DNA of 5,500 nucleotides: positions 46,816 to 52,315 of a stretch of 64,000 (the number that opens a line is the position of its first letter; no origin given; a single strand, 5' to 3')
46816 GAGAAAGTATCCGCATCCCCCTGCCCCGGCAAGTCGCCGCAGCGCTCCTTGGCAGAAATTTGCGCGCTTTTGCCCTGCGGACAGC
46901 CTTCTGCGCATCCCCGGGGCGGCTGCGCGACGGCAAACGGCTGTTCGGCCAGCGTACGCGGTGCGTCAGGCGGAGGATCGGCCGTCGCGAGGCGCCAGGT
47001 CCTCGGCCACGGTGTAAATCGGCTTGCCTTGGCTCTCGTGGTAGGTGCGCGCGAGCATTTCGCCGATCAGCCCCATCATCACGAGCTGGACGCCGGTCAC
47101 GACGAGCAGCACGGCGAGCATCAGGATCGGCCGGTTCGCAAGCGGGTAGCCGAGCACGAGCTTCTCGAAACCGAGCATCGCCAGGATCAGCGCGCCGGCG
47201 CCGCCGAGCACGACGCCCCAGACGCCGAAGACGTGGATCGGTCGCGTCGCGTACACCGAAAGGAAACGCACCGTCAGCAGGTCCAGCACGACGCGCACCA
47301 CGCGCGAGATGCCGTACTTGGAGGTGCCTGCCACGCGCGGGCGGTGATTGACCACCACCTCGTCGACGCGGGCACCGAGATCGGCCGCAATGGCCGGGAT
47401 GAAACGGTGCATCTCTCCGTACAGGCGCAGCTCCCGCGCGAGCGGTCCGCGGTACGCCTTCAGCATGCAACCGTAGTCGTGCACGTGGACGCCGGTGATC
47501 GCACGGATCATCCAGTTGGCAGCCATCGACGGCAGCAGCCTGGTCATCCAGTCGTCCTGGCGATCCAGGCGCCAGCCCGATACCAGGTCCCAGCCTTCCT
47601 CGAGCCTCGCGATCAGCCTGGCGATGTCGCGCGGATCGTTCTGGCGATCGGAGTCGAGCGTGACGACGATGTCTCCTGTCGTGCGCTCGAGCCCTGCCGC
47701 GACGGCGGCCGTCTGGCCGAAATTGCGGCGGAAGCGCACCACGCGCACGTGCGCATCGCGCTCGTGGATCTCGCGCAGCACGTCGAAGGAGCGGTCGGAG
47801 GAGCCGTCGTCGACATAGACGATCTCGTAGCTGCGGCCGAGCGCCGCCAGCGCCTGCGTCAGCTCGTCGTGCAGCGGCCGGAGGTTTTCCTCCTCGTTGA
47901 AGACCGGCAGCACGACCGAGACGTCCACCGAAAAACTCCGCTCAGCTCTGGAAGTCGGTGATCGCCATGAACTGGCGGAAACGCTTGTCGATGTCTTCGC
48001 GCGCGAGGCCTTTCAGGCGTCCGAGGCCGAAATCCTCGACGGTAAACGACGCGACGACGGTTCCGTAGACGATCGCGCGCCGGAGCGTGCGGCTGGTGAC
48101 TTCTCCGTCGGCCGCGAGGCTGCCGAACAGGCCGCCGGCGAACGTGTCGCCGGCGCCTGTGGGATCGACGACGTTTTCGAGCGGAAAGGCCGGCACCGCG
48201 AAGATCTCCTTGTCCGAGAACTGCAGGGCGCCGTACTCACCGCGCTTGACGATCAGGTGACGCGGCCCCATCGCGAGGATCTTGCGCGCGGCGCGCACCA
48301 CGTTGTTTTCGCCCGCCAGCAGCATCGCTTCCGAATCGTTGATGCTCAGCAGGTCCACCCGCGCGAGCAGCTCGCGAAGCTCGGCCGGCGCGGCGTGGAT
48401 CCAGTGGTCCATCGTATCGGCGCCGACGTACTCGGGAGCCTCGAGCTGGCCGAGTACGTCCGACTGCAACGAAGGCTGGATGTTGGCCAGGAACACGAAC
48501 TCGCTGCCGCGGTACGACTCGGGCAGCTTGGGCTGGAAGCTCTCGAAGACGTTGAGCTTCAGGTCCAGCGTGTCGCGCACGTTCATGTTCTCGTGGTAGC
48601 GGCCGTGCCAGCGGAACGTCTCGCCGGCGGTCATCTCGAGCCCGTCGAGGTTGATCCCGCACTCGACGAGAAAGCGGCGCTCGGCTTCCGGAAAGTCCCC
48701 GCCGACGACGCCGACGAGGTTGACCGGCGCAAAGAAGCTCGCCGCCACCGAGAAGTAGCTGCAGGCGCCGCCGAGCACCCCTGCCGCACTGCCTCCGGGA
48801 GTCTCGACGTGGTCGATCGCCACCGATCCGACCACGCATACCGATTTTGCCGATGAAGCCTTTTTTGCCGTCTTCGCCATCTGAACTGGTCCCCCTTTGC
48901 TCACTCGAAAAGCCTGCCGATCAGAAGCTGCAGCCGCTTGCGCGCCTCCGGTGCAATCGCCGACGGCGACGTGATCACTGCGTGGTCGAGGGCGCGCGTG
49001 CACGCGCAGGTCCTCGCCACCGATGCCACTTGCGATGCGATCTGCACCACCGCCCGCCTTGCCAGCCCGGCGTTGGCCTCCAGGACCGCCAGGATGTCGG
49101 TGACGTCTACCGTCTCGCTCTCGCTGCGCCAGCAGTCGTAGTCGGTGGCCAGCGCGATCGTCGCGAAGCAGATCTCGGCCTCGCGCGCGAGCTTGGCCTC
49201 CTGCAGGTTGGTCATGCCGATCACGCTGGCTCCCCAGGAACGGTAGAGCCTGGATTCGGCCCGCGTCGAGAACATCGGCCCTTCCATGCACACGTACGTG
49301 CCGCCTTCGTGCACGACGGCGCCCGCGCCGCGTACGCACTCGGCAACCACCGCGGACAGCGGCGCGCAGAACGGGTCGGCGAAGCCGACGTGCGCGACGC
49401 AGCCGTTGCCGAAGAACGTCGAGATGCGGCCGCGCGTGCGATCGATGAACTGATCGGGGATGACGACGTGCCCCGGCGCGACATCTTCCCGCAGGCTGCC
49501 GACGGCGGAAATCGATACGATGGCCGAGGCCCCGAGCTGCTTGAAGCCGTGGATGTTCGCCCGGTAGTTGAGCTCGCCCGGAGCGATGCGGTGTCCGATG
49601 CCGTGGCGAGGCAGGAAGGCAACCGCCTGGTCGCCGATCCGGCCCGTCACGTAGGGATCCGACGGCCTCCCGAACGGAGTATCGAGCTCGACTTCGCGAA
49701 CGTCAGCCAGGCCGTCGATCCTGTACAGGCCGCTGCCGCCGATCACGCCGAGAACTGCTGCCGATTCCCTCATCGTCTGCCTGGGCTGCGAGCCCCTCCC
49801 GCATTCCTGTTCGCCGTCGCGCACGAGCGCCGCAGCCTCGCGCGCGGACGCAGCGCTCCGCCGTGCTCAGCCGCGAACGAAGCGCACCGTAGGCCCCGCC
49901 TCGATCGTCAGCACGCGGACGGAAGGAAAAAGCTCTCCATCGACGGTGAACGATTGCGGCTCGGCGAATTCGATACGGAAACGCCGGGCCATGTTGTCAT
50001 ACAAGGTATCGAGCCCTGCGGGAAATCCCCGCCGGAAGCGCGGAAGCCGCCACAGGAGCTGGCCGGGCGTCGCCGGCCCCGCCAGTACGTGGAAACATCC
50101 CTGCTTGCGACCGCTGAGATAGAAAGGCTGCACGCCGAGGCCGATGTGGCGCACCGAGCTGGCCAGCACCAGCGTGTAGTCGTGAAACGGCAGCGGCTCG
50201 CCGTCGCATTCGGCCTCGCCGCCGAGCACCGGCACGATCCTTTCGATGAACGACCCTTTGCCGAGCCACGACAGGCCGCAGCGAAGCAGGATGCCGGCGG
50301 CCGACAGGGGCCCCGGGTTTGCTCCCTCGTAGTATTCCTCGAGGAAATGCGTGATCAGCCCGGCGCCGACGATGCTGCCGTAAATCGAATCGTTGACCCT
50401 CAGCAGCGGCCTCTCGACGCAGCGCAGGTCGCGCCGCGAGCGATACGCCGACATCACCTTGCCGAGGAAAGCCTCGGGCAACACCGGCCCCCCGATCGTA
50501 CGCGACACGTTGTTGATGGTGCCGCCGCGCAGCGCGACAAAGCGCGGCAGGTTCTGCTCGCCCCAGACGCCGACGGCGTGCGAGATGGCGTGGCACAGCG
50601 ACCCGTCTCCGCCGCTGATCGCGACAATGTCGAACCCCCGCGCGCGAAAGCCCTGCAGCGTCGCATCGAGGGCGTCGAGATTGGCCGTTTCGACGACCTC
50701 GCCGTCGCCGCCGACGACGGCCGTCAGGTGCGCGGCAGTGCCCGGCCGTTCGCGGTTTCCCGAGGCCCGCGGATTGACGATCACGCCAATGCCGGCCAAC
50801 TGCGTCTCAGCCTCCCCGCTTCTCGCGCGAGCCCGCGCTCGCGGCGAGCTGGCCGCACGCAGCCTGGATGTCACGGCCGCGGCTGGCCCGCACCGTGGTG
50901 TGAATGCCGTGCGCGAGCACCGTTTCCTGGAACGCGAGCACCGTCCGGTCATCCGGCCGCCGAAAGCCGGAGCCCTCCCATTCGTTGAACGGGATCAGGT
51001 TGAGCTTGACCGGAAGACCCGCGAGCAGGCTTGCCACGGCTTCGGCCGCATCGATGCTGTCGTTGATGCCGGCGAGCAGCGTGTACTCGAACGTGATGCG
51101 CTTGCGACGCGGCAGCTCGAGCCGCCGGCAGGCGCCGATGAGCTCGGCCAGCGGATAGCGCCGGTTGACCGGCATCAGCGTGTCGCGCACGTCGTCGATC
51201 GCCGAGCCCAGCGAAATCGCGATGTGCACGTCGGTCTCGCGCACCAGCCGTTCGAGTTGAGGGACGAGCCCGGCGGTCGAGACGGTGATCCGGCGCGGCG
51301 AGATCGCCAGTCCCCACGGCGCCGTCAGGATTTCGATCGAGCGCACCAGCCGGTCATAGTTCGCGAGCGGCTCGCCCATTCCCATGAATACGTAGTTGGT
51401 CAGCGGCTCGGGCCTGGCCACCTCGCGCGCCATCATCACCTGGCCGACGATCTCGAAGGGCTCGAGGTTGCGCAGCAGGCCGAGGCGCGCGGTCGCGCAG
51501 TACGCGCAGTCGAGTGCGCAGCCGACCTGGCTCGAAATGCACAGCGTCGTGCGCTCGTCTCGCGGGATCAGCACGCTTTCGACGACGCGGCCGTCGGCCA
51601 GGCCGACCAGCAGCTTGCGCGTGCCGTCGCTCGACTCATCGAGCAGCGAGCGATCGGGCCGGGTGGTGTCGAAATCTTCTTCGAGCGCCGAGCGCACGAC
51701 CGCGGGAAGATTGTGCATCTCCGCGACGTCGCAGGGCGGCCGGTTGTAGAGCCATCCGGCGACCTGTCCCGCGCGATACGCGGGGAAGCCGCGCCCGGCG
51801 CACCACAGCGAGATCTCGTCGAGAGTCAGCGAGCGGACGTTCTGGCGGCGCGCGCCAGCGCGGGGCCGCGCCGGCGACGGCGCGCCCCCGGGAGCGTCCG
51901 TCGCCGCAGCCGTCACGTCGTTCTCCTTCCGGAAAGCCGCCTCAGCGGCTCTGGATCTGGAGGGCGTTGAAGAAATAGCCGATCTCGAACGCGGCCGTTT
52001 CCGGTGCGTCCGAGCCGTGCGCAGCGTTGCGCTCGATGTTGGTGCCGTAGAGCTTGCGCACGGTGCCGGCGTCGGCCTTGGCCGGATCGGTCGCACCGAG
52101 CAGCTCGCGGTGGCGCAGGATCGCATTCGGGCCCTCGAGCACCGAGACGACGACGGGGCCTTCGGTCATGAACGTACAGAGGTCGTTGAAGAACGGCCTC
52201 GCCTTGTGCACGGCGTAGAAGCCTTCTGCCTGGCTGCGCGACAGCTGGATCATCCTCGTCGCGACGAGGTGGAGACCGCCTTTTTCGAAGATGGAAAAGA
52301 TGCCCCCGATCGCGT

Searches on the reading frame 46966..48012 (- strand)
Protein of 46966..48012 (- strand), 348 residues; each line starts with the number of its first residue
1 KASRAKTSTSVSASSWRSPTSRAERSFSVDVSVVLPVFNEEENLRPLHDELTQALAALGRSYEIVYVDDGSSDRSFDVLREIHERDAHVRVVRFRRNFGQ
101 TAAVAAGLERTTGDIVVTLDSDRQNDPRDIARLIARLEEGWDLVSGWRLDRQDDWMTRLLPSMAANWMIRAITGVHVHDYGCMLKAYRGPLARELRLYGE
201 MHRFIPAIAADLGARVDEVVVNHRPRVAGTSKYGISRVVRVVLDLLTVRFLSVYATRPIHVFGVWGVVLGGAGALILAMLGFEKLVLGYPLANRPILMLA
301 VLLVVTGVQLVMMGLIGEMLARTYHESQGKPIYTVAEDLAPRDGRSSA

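Call 38: search_protein_families(library=pfam, proteins=[window:46966-48012:-], max_evalue=0.00001)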
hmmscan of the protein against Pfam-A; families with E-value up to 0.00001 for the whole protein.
window:46966-48012:- (348 aa): 2 families
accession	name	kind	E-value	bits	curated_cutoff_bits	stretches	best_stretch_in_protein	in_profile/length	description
PF00535.33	Glycos_transf_2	-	1e-28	100.8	23.3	1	32-164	1-131/168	Glycosyl transferase family 2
PF13641.12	Glyco_tranf_2_3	-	3.2e-07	31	27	1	31-146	3-121/230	Glycosyltransferase like family 2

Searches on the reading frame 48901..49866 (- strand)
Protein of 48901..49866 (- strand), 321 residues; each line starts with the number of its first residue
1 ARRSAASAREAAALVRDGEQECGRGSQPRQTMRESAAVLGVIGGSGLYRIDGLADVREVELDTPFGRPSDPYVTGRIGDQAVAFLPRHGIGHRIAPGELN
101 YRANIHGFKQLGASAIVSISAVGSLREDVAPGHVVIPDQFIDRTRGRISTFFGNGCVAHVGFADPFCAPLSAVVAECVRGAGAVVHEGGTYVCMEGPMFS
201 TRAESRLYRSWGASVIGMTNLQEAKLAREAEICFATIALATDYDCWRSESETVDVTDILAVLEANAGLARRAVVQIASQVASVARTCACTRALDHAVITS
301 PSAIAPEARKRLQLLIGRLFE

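Call 38: search_protein_families(library=pfam, proteins=[window:48901-49866:-], max_evalue=0.00001)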
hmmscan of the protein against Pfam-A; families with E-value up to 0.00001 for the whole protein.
window:48901-49866:- (321 aa): 1 family
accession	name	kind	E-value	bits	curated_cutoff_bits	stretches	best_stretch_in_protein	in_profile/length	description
PF01048.26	PNP_UDP_1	-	1.2e-44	152.9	25.1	1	39-275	2-230/233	Phosphorylase superfamily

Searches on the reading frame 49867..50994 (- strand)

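Call 38: search_protein_families(library=pfam, proteins=[window:49867-50994:-], max_evalue=0.00001)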
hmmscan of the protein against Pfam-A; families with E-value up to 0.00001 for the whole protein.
window:49867-50994:- (375 aa): 1 family
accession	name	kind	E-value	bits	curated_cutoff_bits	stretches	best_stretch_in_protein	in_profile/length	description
PF00781.29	DAGK_cat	-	9e-08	32.2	23.6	1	70-182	3-114/125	Diacylglycerol kinase catalytic domain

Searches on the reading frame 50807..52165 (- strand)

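Call 38: search_protein_families(library=pfam, proteins=[window:50807-52165:-], max_evalue=0.00001)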
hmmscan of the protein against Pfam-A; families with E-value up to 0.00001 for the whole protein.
window:50807-52165:- (452 aa): 2 families
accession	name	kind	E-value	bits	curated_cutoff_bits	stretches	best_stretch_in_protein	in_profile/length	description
PF04055.27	Radical_SAM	-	8e-14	52.6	29.5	1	211-370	2-157/166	Radical SAM superfamily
PF21016.3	RlmN_N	-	2.6e-07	30.7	24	1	109-163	2-56/60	Ribosomal RNA large subunit methyltransferase N-terminal domain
